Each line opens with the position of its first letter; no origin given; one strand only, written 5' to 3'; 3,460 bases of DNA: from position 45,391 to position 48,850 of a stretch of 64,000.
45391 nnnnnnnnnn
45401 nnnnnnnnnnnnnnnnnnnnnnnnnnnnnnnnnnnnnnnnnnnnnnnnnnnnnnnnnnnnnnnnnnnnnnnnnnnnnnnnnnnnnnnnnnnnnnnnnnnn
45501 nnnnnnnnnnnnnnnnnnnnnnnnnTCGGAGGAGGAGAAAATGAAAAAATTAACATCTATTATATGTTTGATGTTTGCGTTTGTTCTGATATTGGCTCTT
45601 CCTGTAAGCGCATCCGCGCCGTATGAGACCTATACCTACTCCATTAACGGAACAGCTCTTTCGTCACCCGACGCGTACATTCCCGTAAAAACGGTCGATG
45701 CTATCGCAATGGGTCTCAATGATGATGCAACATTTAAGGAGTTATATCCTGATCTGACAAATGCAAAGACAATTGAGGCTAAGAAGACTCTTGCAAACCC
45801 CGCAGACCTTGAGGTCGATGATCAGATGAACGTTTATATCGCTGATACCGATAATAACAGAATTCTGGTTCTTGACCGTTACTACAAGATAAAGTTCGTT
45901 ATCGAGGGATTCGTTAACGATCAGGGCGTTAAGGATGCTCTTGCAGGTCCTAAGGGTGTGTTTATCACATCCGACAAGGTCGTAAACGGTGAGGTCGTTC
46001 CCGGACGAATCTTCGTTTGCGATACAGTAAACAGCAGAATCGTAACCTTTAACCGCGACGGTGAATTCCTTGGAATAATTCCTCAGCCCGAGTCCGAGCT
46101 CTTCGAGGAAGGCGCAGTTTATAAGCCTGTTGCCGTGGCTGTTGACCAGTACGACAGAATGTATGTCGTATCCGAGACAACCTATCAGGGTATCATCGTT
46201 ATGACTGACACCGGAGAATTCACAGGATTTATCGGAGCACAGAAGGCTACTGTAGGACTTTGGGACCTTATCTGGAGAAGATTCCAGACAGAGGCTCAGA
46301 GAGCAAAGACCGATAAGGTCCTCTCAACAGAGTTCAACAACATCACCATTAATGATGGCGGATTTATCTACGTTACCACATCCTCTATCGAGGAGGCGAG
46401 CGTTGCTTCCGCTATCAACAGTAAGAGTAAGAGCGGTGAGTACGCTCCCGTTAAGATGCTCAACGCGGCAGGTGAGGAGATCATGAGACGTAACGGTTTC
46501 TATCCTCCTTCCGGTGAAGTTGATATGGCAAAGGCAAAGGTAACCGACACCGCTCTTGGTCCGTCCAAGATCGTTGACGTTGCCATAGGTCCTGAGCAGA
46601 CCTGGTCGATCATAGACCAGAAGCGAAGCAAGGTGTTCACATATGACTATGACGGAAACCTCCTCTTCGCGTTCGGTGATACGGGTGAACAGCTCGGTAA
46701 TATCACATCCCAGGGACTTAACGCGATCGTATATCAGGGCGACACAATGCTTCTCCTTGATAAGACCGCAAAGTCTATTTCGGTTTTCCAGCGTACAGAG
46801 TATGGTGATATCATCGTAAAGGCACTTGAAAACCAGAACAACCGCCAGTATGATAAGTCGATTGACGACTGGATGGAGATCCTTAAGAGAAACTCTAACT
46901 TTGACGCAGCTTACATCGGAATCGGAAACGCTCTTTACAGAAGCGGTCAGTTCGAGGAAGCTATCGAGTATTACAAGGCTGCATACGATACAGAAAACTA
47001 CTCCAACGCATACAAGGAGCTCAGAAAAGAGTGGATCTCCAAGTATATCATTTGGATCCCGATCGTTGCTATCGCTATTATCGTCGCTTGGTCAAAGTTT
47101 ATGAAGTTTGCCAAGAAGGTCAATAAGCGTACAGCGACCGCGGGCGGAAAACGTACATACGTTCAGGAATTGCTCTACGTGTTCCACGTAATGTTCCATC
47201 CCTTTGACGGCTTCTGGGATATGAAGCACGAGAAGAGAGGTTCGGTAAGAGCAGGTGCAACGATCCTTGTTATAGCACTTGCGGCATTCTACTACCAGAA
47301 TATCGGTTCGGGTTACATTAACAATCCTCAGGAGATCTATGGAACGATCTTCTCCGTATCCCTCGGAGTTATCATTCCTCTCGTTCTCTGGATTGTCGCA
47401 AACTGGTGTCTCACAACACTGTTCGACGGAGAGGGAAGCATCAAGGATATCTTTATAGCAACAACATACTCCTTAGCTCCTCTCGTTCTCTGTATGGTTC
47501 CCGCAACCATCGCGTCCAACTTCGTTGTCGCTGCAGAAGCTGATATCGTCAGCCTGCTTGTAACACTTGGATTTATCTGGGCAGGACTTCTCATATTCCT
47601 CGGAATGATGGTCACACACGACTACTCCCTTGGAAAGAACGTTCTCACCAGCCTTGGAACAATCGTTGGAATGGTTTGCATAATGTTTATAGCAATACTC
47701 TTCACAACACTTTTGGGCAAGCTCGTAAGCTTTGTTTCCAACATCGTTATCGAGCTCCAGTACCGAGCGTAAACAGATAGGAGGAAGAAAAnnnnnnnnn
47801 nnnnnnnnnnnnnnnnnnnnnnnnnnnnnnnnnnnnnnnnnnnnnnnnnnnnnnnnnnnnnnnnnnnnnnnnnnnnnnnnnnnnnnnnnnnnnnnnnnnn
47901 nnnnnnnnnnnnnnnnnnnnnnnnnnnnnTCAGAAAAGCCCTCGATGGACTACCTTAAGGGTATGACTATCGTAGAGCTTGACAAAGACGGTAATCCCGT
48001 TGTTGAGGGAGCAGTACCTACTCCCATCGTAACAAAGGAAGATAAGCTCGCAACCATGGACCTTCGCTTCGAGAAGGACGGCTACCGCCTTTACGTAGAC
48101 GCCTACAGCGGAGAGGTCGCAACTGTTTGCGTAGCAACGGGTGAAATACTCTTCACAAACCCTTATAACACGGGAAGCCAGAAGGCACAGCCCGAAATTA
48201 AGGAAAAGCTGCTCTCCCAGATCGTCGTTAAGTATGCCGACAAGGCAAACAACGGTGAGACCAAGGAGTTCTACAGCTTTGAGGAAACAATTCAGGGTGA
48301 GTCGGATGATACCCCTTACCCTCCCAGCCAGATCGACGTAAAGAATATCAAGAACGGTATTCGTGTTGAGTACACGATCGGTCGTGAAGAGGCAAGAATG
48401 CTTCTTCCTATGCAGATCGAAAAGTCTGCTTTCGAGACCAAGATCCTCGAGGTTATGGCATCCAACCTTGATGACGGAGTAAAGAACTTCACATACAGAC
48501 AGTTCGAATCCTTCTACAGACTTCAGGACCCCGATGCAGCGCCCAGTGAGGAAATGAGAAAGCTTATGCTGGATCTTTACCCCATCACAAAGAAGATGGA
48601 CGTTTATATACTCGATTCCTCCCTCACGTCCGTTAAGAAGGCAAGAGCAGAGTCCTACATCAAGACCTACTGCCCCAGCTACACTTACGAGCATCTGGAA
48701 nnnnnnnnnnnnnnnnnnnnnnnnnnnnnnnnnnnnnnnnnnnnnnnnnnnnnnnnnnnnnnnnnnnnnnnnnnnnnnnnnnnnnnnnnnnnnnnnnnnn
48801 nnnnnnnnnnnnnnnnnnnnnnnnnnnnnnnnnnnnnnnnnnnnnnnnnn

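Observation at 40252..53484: Seven-gene cassette: one giant CBM-fused binding protein, two permease pairs, an NHL/TPR/Yip1 membrane protein and a 1196-aa secreted protein, with no ATPase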

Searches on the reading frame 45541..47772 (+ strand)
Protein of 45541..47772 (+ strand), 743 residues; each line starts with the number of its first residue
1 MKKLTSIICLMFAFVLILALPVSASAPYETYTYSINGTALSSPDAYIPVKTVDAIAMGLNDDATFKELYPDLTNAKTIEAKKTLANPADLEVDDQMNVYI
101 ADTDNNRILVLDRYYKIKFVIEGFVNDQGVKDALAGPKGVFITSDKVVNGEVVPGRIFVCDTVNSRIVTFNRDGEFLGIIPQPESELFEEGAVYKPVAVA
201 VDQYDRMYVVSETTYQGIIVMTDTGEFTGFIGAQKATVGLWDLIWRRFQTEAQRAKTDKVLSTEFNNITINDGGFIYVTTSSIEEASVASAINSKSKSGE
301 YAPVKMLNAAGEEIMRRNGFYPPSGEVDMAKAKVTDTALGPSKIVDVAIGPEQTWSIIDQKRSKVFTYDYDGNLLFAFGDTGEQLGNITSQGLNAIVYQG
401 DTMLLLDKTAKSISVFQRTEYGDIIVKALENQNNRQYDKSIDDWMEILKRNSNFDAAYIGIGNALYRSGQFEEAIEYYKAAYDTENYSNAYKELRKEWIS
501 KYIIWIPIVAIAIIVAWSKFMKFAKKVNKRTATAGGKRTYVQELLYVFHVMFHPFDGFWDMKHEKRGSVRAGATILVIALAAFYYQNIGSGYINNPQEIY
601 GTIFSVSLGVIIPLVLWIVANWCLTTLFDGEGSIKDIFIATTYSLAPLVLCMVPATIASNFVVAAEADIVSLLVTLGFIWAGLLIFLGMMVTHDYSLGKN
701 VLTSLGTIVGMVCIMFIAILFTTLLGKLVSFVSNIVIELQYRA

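Call 4: search_protein_families(library=pfam, proteins=[window:45541-47772:+], max_evalue=0.01)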
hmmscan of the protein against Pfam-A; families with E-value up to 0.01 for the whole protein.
window:45541-47772:+ (743 aa): 9 families
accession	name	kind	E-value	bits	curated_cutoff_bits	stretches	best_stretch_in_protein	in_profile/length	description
PF04893.22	Yip1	-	2.8e-17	63.6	28.6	1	548-718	1-171/173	Yip1 domain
PF00515.34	TPR_1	-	9.1e-07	28.9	27.8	1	457-481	3-27/34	Tetratricopeptide repeat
PF07719.23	TPR_2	-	1.1e-06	28.8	27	1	457-482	3-28/34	Tetratricopeptide repeat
PF13432.12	TPR_16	-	8.7e-06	26.5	32.7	1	432-483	8-59/65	Tetratricopeptide repeat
PF01436.27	NHL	-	8.9e-06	25.9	20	1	84-110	1-27/28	NHL repeat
PF13424.12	TPR_12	-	0.0017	18.9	30.1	1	456-483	46-73/77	Tetratricopeptide repeat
PF13414.12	TPR_11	-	0.0026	17.8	26.8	1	462-481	1-20/42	TPR repeat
PF13428.12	TPR_14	-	0.0061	17.6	23.5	0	456-488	2-34/44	Tetratricopeptide repeat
PF13181.12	TPR_8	-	0.0089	16.6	25.7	1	457-483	3-29/34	Tetratricopeptide repeat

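Call 5: search_protein_families(library=ncbifam, proteins=[window:45541-47772:+], max_evalue=0.01)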
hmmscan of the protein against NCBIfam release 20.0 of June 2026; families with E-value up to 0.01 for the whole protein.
window:45541-47772:+ (743 aa): 4 families
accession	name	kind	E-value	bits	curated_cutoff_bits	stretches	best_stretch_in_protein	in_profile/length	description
NF035926.1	scyF_NHL_VPEP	equivalog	3.2e-14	52.9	350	2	153-236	112-193/376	scytonemin biosynthesis PEP-CTERM protein ScyF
NF047780.1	LIC12708_fam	subfamily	0.0012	17.8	150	0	152-218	64-144/391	LIC_12708 family protein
NF047371.1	FlcA_CTERM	equivalog_domain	0.0022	16.5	300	1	433-484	485-536/646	periplasmic flagellar collar protein FlcA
NF033920.0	C39_PA2778_fam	equivalog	0.0072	15.8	150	0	426-490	160-225/255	PA2778 family cysteine peptidase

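Call 95: search_solved_structures(query=window:45541-47772:+, max_evalue=1)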
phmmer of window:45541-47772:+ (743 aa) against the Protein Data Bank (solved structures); distinct sequences matched with E-value up to 1: 85 (the best 60 are shown).
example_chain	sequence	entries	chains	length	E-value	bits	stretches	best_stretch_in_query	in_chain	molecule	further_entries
9qhb_A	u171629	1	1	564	1.3e-22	83.1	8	456-487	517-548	Engineered tetratricopeptide repeat protein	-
8bu0_A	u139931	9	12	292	8.6e-18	67.1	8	456-485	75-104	Consensus tetratricopeptide repeat protein | Crystal structure of an 8-repeat consensus TPR superhelix with Zinc. | Monomer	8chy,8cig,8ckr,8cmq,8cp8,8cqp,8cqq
9qhc_A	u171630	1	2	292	1.2e-13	53.4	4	456-485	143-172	Engineered tetratricopeptide repeat protein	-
2fo7_A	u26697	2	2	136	2.5e-10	42.5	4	456-485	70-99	SYNTHETIC CONSENSUS TPR PROTEIN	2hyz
8ch0_A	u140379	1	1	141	2.6e-10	42.4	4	456-485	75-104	Consensus tetratricopeptide repeat protein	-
1na0_A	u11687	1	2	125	1.5e-08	36.6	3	452-486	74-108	designed protein CTPR3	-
6vfj_B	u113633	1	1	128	1.2e-07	33.6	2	440-485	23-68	I53_dn5B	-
6v8e_A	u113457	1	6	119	1.4e-07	33.4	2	440-485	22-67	Designed protein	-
6vfi_B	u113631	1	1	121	1.4e-07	33.4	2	440-485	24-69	O43_dn18B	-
6vfh_A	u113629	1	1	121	1.4e-07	33.4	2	439-485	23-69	T33_dn10A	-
2wqh_A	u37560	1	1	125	1.7e-07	33.1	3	454-484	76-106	CTPR3Y3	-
6vl6_A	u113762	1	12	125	1.1e-06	30.4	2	451-482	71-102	T33_dn2A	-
6d69_A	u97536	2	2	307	1.3e-06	30.2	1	84-178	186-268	NHL Repeat Region of D. melanogaster Thin | Thin, isoform D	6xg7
6eou_A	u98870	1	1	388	1.5e-06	30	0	435-482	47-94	UDP-N-acetylglucosamine--peptide N-acetylglucosaminyltransferase 110 kDa subunit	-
1w3b_A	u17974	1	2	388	1.6e-06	29.9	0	435-482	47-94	UDP-N-ACETYLGLUCOSAMINE--PEPTIDE N-ACETYLGLUCOSAMINYLTRANSFERASE 110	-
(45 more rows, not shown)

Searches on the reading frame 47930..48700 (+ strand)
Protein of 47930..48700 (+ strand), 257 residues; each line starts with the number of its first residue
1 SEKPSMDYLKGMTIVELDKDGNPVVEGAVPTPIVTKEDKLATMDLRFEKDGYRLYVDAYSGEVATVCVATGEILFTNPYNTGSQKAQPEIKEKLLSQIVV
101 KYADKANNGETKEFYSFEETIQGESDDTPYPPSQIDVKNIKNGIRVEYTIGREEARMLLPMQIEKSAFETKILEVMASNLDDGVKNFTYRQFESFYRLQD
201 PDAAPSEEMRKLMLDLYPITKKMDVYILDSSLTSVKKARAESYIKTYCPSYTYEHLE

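Call 49: search_protein_families(library=pfam, proteins=[window:47930-48700:+], max_evalue=1)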
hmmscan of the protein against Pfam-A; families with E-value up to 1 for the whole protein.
window:47930-48700:+ (257 aa): 1 family
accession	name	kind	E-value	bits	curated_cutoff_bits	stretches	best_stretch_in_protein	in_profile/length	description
PF19672.4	DUF6175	-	0.058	12.9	23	1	56-111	131-187/293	Family of unknown function (DUF6175)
